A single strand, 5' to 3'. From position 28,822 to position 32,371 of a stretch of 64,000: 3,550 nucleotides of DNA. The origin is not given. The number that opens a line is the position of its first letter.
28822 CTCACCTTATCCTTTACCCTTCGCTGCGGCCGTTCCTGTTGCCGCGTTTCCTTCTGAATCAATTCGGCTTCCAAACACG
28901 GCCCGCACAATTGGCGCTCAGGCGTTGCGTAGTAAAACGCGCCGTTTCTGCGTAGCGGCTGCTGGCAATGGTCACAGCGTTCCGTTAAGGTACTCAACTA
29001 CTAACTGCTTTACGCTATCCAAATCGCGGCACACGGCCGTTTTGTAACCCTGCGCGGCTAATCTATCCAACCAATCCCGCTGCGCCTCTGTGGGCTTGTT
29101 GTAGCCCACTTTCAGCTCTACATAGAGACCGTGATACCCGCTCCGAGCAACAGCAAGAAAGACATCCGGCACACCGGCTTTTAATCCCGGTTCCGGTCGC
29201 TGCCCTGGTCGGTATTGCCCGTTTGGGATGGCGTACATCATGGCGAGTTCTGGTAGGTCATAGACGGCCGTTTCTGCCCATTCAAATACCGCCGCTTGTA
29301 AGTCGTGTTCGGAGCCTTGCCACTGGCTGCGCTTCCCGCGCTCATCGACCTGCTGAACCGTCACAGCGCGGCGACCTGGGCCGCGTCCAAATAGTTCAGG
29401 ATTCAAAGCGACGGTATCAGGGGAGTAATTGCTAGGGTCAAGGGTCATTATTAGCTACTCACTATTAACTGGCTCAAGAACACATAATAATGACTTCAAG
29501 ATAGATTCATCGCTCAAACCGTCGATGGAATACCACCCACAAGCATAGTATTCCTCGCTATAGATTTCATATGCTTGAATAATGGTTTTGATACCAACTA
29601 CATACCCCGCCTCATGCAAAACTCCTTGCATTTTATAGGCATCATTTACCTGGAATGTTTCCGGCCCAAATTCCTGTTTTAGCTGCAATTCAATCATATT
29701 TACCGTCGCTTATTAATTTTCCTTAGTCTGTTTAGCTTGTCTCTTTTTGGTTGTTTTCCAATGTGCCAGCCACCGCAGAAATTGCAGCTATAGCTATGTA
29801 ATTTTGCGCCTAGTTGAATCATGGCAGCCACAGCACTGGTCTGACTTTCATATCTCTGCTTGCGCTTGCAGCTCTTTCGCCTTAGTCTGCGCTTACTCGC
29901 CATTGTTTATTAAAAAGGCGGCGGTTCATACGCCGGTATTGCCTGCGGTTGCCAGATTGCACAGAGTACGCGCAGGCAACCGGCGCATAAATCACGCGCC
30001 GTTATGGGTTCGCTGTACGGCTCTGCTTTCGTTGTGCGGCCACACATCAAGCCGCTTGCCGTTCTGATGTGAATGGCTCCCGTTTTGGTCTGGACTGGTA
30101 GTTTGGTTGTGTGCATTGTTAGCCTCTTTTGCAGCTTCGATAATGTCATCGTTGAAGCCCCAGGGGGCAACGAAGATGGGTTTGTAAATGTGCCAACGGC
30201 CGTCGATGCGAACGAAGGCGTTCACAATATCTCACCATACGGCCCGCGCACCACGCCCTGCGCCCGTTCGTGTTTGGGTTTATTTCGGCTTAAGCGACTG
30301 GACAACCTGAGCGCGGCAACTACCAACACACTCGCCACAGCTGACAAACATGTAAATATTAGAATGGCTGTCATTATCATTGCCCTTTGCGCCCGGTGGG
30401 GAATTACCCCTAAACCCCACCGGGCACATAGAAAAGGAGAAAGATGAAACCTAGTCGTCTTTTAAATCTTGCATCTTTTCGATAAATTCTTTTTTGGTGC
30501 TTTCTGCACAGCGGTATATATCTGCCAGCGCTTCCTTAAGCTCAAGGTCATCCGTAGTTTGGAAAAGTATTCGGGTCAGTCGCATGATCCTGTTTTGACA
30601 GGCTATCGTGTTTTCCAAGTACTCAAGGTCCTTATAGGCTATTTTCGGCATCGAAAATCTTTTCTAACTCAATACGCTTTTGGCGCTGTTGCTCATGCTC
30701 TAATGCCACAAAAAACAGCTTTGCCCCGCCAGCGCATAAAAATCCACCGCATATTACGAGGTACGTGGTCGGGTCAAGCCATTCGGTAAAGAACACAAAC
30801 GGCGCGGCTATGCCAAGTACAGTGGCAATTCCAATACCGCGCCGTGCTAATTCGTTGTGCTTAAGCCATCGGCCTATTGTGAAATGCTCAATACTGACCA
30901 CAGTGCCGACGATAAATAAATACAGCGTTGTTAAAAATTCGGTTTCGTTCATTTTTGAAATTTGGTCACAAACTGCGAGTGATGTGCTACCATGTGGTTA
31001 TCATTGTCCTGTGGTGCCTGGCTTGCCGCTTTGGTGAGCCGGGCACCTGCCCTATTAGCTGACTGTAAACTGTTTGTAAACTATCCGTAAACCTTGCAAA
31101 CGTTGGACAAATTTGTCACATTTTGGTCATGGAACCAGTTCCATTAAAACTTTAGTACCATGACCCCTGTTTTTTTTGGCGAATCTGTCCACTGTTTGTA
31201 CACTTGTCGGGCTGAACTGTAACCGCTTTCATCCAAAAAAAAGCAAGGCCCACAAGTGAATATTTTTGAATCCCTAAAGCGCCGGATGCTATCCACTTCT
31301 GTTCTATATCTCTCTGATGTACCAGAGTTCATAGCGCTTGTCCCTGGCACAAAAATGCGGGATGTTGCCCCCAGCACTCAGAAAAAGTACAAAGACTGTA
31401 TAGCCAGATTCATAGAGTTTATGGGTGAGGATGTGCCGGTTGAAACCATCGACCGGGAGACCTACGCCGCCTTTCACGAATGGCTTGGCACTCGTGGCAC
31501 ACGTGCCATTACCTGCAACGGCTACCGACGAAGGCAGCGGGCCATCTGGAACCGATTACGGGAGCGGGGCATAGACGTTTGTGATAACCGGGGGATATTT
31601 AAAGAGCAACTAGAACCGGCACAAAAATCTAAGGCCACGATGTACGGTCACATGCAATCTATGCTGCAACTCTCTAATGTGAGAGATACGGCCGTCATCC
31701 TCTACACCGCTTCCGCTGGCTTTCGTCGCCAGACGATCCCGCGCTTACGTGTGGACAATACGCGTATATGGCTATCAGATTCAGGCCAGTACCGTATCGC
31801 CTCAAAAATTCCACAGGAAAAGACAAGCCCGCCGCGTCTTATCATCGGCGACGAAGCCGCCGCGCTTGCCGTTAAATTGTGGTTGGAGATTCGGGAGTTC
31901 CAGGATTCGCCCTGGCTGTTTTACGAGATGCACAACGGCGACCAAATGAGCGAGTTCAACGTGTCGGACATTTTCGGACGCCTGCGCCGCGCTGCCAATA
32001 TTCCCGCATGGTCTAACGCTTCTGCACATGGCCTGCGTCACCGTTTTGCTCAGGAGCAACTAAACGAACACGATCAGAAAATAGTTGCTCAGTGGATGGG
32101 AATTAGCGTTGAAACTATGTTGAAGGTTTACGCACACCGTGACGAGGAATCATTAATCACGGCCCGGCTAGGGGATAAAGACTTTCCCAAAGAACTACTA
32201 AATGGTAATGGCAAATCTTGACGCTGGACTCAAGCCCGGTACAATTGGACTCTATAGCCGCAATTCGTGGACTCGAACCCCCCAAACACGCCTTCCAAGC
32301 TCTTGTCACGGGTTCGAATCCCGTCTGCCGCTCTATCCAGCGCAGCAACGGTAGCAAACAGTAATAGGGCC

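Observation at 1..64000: Highly iterated palindrome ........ saturates both chromosome and prophage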

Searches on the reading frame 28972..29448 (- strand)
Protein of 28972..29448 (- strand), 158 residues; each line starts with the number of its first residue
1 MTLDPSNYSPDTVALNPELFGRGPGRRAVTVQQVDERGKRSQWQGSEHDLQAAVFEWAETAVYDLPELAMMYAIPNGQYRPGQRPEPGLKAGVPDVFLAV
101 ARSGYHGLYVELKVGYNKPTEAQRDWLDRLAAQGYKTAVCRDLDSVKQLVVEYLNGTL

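Call 35: search_protein_families(library=pfam, proteins=[window:28972-29448:-], max_evalue=0.001)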
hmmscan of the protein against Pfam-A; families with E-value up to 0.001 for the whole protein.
window:28972-29448:- (158 aa): 1 family
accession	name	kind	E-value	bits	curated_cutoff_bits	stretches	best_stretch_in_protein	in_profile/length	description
PF08774.17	VRR_NUC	-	3.5e-08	34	23.8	1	88-141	59-113/116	VRR-NUC domain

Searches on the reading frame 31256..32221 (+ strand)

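Call 35: search_protein_families(library=pfam, proteins=[window:31256-32221:+], max_evalue=0.001)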
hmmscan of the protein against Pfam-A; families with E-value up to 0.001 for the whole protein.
window:31256-32221:+ (321 aa): 3 families
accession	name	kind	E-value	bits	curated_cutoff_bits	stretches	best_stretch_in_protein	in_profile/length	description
PF00589.27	Phage_integrase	-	4.5e-14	53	27.1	1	135-297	17-170/172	Phage integrase family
PF13102.12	Phage_int_SAM_5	-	6.3e-07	30.1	22.3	1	35-105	15-86/98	Phage integrase SAM-like domain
PF13495.12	Phage_int_SAM_4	-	0.00017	22.4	27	0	33-79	10-55/85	Phage integrase, N-terminal SAM-like domain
